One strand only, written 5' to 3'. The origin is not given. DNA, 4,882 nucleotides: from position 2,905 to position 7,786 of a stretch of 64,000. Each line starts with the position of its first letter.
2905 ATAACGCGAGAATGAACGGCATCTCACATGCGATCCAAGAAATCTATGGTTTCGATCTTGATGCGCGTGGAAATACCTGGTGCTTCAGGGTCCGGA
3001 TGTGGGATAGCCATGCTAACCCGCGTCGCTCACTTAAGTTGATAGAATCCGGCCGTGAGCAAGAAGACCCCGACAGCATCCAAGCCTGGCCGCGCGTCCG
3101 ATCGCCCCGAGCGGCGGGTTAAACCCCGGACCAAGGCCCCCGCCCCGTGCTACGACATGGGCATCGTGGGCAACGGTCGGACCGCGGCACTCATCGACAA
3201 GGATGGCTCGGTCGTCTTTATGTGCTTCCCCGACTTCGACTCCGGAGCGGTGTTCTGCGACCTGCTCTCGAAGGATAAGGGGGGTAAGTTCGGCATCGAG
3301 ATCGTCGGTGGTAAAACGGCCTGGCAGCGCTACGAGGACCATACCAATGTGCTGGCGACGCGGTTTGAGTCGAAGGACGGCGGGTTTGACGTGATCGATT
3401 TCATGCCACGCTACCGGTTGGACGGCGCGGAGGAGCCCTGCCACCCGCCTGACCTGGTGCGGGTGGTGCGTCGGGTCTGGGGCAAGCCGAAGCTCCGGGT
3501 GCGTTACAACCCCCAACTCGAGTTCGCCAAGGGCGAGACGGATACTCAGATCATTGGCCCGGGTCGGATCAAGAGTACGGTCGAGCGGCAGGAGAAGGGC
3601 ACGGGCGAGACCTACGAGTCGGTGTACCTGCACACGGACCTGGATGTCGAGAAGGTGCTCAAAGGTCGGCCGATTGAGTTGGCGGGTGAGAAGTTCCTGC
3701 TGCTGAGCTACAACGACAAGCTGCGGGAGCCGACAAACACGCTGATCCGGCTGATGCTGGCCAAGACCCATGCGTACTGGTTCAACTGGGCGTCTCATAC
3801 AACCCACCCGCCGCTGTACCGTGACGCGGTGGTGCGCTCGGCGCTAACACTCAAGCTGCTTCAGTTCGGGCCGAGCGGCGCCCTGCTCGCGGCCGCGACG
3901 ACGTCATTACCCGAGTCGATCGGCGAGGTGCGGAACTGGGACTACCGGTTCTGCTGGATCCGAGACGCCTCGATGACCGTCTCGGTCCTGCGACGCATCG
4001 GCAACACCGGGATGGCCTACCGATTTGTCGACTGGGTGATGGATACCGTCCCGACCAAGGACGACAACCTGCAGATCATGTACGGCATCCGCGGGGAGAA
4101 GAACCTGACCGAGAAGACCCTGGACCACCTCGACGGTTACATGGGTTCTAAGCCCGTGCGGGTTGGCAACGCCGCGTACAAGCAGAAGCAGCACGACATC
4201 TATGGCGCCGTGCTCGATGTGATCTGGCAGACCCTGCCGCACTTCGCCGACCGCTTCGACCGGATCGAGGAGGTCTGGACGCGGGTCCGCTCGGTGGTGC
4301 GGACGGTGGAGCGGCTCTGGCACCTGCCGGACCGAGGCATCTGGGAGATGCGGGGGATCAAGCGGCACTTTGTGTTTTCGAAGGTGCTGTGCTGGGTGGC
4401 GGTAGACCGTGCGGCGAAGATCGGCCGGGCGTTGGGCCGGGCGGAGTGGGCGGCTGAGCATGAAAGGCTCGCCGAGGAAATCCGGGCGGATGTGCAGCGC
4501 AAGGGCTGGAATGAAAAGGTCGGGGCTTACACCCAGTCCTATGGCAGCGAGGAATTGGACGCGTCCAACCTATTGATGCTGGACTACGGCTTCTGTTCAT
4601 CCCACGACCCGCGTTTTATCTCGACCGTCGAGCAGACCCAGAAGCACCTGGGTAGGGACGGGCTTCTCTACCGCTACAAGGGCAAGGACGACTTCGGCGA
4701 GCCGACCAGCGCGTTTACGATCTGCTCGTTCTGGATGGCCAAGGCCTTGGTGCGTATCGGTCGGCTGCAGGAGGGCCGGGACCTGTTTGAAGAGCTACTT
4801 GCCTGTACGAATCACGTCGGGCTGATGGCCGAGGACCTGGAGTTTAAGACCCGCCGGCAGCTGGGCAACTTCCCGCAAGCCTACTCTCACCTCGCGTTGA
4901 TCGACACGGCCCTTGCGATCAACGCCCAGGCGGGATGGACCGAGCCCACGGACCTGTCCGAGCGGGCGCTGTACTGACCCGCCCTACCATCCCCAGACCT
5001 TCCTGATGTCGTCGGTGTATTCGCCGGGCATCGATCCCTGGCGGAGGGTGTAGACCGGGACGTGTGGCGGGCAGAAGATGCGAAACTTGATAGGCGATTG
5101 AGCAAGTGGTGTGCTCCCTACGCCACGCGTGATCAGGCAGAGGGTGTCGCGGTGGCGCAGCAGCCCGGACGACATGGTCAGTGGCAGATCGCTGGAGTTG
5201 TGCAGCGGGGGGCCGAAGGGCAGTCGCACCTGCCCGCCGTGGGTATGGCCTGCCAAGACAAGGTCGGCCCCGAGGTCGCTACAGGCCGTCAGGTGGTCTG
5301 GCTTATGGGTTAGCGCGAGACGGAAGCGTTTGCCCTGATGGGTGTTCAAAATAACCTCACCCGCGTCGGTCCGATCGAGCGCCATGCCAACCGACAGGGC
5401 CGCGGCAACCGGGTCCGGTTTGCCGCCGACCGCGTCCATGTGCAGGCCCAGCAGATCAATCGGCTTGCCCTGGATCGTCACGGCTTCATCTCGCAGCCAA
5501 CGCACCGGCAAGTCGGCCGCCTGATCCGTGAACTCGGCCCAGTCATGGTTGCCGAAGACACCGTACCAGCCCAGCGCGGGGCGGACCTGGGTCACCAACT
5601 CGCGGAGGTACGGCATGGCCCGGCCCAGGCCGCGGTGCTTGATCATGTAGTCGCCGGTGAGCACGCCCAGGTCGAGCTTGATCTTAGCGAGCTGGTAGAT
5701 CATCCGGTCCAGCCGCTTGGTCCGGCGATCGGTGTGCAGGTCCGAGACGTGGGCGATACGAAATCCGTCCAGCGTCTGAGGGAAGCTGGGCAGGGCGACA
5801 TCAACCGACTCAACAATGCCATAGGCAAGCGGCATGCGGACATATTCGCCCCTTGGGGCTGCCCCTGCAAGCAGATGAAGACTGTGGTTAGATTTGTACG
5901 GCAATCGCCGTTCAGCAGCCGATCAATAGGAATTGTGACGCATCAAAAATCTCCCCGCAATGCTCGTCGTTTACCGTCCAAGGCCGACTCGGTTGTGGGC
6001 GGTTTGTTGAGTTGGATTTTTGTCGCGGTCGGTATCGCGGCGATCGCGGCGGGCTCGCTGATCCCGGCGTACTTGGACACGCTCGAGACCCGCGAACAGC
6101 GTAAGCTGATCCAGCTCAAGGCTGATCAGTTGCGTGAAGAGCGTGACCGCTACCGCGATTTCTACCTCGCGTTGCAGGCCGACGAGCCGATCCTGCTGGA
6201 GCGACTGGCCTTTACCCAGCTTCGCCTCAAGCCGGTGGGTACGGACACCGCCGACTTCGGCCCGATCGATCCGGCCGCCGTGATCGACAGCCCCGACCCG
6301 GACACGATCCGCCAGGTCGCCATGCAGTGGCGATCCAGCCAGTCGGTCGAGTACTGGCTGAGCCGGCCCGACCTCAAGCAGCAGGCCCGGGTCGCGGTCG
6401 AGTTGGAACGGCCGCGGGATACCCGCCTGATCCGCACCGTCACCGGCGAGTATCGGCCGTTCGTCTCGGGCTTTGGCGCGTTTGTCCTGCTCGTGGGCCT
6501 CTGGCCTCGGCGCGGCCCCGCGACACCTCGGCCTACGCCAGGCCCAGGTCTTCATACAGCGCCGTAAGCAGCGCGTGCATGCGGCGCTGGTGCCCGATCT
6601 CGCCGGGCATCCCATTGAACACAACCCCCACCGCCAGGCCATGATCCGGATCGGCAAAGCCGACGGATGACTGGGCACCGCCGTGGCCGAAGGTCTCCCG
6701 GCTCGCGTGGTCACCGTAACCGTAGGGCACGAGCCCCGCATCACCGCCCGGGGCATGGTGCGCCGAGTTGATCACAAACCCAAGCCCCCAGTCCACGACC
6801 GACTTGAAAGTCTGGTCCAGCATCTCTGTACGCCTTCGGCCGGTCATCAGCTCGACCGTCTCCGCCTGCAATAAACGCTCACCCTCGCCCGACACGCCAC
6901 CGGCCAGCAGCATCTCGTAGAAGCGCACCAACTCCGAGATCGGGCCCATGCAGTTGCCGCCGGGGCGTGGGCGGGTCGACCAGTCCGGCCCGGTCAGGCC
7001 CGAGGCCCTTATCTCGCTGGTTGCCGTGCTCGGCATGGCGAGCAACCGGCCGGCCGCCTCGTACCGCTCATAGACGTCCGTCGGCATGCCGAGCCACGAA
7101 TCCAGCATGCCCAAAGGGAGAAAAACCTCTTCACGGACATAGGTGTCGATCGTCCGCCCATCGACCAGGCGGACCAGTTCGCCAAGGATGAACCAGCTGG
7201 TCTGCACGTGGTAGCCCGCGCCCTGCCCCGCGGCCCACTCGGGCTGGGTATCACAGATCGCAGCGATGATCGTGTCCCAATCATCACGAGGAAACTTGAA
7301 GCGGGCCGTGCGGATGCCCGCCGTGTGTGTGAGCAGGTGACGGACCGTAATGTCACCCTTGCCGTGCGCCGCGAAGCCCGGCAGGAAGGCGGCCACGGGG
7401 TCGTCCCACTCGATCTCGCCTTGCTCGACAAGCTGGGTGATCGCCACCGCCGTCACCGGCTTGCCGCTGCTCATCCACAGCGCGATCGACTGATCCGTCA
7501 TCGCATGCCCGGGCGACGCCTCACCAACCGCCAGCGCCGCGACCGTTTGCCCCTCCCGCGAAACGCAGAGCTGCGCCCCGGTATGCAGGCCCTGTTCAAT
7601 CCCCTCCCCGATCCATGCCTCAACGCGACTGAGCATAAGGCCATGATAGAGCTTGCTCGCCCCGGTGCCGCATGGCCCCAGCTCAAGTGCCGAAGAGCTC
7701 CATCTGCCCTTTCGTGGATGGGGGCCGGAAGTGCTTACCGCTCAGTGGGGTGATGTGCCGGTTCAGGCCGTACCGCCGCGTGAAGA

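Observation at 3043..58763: Window-wide signature of leaderless mRNAs: -10 hexamer 6-7 nt before the start codon, no Shine-Dalgarno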

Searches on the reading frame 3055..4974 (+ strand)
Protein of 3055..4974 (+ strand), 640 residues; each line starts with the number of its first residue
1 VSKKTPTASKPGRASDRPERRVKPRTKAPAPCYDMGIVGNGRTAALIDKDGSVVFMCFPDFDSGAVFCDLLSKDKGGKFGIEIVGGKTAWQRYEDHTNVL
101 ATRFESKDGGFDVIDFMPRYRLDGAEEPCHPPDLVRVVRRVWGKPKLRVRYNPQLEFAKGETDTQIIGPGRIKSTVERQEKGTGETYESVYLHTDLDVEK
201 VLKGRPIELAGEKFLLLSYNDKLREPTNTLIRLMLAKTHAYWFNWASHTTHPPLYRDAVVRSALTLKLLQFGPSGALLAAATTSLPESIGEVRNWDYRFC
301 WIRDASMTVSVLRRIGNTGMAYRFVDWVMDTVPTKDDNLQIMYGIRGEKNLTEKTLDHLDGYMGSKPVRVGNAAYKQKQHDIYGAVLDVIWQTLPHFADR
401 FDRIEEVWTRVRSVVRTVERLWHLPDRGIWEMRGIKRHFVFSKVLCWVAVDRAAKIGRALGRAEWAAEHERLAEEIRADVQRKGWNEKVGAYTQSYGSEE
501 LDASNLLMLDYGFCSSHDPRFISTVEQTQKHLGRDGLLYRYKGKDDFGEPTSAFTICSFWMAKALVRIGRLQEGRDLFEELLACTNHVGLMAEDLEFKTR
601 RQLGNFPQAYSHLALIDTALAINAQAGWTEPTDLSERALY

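Call 35: search_protein_families(library=pfam, proteins=[window:3055-4974:+])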
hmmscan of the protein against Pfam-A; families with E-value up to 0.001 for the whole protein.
window:3055-4974:+ (640 aa): 2 families
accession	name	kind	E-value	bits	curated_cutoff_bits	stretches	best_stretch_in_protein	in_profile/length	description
PF00723.27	Glyco_hydro_15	-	5.4e-60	203.9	22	1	255-619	3-426/427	Glycosyl hydrolases family 15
PF19291.4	TREH_N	-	1.5e-18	67.3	23.1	1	28-162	11-133/211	Trehalase-like, N-terminal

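Call 64: find_homologous_proteins(query=window:3055-4974:+, max_evalue=1e-100)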
Query window:3055-4974:+ (640 aa): 6631 proteins with E <= 1e-100 among 8000 candidates; the best 120 are listed.
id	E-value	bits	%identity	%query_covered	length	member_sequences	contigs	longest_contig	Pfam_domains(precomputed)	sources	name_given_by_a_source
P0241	0.0e+0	1418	100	95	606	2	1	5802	PF19291.5,PF00723.28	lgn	-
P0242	0.0e+0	1325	89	97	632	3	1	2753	PF19291.5,PF00723.28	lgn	-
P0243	0.0e+0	1115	75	97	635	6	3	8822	PF19291.5,PF00723.28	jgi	jgi:GH15 family glucan-1,4-alpha-glucosidase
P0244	0.0e+0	1102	75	98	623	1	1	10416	PF19291.5,PF00723.28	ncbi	-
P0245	0.0e+0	1096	75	97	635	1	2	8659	PF19291.5,PF00723.28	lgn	-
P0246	0.0e+0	1096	75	97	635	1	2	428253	PF19291.5,PF00723.28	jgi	-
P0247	0.0e+0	1096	75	97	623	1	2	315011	PF19291.5,PF00723.28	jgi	-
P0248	0.0e+0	1095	75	97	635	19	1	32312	PF19291.5,PF00723.28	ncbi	-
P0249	0.0e+0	1067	74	97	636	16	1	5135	PF19291.5,PF00723.28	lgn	-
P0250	1.7e-294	996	74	89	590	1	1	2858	PF19291.5,PF00723.28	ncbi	ncbi:MAG: glycoside hydrolase family 15 protein, partial [Phycisphaeraceae bacterium]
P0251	8.7e-265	898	63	95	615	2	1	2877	PF19291.5,PF00723.28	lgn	-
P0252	3.5e-258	876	61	95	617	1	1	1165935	PF19291.5,PF00723.28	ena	-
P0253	2.0e-255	867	61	95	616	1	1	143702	PF19291.5,PF00723.28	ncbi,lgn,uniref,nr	ncbi:glycoside hydrolase family 15 protein [Paraliomyxa miuraensis]|uniref:glycoside hydrolase famil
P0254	4.0e-255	866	61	93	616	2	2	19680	PF19291.5,PF00723.28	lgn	-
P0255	9.8e-255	865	62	94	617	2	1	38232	PF19291.5,PF00723.28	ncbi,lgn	ncbi:MAG: glycoside hydrolase family 15 protein [Phycisphaerales bacterium JB063]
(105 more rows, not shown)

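Call 66: find_encoding_contigs(protein=P0246, flank=10000, max_places=1)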
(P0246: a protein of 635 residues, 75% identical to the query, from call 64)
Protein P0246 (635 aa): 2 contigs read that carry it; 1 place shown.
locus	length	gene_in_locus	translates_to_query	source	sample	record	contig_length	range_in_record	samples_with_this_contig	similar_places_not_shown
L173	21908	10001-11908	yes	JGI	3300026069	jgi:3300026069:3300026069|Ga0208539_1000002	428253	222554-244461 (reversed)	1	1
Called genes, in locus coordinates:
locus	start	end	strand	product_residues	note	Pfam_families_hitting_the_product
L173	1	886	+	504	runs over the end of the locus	PF05362:Lon_C (weak), PF13541:ChlI, PF00158:Sigma54_activat (faint), PF01078:Mg_chelatase, PF07728:AAA_5, PF13335:Mg_chelatase_C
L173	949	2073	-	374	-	PF00144:Beta-lactamase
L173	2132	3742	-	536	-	PF05345:He_PIG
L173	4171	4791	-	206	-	-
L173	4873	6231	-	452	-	PF01512:Complex1_51K, PF10531:SLBB (weak), PF10589:NADH_4Fe-4S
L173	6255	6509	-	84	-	-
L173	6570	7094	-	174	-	PF01257:2Fe-2S_thioredx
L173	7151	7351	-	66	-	-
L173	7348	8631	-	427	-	PF00346:Complex1_49kDa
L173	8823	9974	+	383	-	PF08331:QueG_DUF1730, PF13484:Fer4_16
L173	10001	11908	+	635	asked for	PF19291:TREH_N, PF00723:Glyco_hydro_15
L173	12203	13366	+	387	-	PF00404:Dockerin_1 (faint)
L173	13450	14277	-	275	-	PF00106:adh_short, PF13561:adh_short_C2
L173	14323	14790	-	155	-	PF00583:Acetyltransf_1, PF13673:Acetyltransf_10, PF13508:Acetyltransf_7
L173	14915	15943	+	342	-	PF00085:Thioredoxin, PF00578:AhpC-TSA, PF08534:Redoxin, PF13098:Thioredoxin_2 (weak), PF13905:Thioredoxin_8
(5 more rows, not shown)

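Call 67: find_encoding_contigs(protein=P0242, flank=10000, max_places=2)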
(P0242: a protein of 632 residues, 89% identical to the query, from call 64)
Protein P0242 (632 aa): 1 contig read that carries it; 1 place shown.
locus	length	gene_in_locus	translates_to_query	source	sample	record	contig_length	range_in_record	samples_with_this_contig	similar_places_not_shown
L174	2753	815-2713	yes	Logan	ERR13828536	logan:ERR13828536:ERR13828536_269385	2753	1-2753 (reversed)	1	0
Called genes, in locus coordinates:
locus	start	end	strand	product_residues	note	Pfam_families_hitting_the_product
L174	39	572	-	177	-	PF04542:Sigma70_r2, PF08281:Sigma70_r4_2, PF04545:Sigma70_r4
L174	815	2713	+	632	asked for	PF19291:TREH_N, PF00723:Glyco_hydro_15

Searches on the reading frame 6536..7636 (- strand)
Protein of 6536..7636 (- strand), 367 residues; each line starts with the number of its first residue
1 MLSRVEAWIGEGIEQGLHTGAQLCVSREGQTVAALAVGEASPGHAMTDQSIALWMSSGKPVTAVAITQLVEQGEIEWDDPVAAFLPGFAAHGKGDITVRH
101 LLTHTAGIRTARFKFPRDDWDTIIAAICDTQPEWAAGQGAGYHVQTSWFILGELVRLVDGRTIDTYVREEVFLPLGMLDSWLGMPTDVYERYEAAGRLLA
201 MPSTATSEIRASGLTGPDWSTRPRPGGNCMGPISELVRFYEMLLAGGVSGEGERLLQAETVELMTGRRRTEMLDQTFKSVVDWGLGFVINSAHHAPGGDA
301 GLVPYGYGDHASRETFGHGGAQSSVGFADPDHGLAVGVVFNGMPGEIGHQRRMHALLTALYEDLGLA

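Call 35: search_protein_families(library=pfam, proteins=[window:6536-7636:-])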
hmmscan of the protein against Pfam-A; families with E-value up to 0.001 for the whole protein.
window:6536-7636:- (367 aa): 1 family
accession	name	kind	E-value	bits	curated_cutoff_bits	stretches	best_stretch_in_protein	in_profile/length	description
PF00144.29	Beta-lactamase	-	5.1e-61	207.1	27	1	6-358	2-327/329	Beta-lactamase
